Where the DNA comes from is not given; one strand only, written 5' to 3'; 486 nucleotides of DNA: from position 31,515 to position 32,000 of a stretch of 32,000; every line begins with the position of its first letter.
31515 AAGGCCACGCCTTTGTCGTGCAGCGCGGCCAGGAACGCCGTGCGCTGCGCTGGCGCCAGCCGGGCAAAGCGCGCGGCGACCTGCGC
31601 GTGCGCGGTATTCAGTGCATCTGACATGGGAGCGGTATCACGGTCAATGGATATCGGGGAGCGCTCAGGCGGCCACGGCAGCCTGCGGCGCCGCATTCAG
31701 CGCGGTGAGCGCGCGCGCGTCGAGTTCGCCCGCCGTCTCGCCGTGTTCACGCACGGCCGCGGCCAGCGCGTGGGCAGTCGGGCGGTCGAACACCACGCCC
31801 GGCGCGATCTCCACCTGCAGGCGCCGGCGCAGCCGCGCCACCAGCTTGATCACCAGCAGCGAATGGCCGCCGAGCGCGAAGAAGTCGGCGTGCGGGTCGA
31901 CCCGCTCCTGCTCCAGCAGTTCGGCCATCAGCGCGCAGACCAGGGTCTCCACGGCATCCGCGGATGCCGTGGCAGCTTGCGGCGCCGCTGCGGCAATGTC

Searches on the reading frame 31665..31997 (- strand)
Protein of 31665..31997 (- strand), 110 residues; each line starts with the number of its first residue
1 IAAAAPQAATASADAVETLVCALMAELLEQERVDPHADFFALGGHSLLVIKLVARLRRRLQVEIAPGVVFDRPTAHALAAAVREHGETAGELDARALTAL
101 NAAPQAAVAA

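Call 8: search_protein_families(library=pfam, proteins=[window:31665-31997:-], max_evalue=0.001)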
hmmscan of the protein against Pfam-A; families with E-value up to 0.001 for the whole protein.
window:31665-31997:- (110 aa): 1 family
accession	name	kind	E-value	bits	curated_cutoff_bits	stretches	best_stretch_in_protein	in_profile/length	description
PF00550.31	PP-binding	-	3.5e-16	59.6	20.8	1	20-82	3-67/67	Phosphopantetheine attachment site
